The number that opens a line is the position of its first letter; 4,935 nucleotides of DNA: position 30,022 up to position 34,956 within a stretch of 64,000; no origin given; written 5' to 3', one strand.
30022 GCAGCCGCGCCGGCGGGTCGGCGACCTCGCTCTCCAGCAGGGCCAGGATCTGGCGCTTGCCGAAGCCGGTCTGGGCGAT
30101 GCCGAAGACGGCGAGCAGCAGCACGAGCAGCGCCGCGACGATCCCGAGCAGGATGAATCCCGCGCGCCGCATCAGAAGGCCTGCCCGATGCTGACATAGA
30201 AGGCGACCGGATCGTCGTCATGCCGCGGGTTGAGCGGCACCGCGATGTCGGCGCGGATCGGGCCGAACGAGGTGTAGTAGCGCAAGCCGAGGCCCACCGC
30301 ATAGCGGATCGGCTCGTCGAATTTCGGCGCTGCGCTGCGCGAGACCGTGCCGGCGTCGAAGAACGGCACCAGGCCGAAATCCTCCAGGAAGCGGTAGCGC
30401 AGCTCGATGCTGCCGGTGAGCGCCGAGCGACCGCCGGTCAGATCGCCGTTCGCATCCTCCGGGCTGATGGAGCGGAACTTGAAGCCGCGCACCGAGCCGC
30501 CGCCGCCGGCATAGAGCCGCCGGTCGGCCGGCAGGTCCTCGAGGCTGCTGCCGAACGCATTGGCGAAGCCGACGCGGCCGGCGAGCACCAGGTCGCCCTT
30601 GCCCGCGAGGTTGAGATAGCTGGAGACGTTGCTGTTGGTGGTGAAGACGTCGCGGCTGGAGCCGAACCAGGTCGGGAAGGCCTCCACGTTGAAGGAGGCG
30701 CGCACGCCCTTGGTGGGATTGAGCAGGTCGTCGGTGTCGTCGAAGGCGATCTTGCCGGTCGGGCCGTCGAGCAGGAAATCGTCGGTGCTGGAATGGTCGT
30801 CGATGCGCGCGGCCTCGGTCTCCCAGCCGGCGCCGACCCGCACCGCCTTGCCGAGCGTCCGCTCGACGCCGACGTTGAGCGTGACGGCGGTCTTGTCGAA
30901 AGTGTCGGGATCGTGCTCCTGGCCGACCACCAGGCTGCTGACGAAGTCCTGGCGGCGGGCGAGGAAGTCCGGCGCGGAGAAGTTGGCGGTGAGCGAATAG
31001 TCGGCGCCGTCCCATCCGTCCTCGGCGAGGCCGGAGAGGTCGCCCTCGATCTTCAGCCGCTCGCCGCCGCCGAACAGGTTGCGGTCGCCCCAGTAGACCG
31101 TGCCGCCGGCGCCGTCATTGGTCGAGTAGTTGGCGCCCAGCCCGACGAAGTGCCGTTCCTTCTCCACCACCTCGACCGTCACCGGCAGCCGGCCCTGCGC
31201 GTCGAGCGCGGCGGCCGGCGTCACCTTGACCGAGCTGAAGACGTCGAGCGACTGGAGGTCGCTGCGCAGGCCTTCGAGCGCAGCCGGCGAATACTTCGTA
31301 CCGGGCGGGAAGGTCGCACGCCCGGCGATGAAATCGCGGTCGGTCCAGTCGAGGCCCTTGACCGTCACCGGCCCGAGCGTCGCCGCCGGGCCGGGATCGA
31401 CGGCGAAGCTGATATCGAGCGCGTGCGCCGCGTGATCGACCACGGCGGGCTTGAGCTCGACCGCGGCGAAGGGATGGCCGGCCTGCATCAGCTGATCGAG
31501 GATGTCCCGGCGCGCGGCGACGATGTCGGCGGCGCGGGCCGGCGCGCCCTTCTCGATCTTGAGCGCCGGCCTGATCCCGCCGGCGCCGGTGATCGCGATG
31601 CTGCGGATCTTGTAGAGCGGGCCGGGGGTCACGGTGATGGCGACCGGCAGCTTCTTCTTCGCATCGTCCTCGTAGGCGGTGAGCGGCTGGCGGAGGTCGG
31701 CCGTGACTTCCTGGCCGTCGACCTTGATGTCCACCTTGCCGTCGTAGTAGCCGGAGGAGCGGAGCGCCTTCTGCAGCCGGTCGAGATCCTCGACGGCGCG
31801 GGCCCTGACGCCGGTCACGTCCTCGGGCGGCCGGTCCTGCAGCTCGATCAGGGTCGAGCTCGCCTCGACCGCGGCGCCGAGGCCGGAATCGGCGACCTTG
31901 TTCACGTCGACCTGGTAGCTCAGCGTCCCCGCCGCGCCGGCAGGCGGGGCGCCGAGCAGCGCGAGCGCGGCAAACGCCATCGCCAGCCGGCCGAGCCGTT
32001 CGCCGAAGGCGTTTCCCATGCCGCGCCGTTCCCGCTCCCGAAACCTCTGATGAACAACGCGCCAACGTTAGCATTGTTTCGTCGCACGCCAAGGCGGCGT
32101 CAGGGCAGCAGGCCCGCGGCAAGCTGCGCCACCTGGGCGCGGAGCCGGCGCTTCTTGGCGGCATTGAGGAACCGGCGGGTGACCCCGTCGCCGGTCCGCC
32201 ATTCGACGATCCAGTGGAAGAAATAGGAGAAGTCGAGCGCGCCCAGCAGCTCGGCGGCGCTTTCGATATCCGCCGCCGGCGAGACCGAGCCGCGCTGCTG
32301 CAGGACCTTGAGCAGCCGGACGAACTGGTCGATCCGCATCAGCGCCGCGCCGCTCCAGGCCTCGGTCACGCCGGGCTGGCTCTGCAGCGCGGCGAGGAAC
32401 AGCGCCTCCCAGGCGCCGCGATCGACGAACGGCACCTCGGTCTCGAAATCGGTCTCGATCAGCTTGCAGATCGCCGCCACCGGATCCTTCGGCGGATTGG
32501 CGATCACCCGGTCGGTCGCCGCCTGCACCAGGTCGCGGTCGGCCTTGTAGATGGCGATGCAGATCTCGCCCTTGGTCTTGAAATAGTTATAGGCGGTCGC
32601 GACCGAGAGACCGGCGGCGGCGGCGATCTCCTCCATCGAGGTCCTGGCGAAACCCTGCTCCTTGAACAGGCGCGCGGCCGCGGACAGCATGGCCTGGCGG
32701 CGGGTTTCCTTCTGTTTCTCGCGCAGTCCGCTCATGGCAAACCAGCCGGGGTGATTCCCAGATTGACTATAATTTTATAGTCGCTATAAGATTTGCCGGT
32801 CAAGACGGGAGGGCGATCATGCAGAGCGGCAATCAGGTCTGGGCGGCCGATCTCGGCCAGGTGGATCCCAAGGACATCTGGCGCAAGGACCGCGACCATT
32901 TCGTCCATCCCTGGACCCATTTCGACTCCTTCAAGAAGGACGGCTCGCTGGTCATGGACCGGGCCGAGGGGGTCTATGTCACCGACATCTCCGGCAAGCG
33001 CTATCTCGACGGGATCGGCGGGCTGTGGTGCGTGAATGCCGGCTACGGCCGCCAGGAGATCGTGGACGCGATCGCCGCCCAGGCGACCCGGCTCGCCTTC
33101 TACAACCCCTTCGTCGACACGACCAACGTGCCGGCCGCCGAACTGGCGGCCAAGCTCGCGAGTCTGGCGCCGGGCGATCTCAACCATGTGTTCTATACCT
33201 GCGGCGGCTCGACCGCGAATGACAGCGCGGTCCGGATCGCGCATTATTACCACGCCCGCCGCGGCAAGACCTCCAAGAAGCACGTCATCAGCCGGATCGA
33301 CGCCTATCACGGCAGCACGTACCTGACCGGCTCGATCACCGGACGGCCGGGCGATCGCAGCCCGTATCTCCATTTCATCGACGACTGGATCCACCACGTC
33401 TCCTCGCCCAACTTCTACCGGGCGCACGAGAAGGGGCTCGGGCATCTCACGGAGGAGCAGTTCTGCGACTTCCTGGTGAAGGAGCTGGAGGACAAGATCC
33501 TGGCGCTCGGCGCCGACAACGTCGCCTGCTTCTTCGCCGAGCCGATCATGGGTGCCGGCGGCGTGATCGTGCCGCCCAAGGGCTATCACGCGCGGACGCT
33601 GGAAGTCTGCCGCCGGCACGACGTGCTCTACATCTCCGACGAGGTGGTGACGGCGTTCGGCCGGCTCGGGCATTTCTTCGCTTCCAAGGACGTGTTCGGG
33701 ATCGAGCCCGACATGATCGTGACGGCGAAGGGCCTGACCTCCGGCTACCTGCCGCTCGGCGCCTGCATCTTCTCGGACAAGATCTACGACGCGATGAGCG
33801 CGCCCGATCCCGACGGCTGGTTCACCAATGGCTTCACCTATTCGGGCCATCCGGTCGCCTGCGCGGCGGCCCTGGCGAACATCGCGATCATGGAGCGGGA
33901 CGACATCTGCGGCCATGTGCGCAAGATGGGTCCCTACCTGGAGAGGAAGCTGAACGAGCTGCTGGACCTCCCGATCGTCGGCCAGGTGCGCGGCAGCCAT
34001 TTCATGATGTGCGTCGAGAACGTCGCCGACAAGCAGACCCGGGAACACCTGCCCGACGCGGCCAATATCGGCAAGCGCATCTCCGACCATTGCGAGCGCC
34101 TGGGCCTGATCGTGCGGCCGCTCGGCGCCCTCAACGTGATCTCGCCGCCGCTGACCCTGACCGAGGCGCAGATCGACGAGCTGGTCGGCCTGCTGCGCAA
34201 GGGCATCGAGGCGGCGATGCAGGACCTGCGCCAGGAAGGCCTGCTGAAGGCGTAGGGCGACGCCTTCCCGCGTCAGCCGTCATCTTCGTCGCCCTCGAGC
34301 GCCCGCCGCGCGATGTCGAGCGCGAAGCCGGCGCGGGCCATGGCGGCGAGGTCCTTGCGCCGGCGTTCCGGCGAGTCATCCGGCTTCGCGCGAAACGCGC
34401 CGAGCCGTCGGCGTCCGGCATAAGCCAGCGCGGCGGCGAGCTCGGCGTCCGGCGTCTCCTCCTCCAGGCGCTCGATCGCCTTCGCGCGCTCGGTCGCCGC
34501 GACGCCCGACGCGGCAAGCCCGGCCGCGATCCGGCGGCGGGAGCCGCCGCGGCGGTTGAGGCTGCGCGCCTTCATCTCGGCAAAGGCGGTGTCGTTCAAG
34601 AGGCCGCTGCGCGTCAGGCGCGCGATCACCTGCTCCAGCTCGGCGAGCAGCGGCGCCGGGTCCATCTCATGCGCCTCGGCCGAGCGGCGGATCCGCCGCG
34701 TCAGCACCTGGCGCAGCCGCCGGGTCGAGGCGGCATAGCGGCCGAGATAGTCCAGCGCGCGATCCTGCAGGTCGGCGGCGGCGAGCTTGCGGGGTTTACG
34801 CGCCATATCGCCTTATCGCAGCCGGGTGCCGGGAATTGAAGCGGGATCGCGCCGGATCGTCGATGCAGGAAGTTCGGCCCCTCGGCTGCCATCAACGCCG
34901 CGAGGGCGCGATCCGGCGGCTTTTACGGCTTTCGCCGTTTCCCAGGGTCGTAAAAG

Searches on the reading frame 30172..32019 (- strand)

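Call 39: search_protein_families(library=pfam, proteins=[window:30172-32019:-], max_evalue=0.0001)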
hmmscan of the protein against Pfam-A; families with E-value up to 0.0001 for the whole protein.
window:30172-32019:- (615 aa): 2 families
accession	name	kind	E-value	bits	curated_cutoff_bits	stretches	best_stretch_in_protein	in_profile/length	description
PF01103.29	Omp85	-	7.4e-48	164.2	24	1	314-615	1-325/325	Omp85 superfamily domain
PF07244.20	POTRA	-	7.3e-12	46.3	21.3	0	215-287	3-79/79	Surface antigen variable number repeat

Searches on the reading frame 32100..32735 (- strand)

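Call 39: search_protein_families(library=pfam, proteins=[window:32100-32735:-], max_evalue=0.0001)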
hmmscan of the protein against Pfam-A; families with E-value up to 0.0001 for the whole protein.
window:32100-32735:- (211 aa): 1 family
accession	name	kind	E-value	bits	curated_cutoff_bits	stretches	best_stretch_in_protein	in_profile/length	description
PF00440.29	TetR_N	-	1.5e-15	57.2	24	1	17-61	2-46/47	Bacterial regulatory proteins, tetR family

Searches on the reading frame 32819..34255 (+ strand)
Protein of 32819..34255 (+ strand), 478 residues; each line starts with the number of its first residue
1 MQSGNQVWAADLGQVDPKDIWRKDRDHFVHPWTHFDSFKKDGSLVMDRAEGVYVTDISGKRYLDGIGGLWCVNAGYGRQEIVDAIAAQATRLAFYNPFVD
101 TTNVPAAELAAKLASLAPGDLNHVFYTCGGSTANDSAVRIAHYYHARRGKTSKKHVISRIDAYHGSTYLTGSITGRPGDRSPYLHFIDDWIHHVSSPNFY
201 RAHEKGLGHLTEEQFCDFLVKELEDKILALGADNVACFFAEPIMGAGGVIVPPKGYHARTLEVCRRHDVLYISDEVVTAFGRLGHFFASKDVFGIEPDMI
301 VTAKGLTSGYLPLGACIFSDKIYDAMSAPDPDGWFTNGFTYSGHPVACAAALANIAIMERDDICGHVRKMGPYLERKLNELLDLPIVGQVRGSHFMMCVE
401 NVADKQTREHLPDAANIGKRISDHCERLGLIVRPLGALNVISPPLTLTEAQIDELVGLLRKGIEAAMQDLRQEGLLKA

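Call 39: search_protein_families(library=pfam, proteins=[window:32819-34255:+], max_evalue=0.0001)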
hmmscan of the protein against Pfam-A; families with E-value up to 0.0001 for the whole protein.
window:32819-34255:+ (478 aa): 1 family
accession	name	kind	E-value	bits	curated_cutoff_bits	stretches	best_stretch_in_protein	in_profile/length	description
PF00202.27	Aminotran_3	-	2.1e-81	274.1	30.5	1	44-461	11-401/403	Aminotransferase class-III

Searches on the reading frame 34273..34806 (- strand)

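Call 39: search_protein_families(library=pfam, proteins=[window:34273-34806:-], max_evalue=0.0001)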
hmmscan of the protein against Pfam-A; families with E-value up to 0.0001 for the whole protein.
window:34273-34806:- (177 aa): 1 family
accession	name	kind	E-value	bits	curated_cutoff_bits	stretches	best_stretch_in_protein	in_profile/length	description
PF02631.22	RecX_HTH2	-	2.4e-06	28.1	26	1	71-110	1-41/42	RecX, second three-helix domain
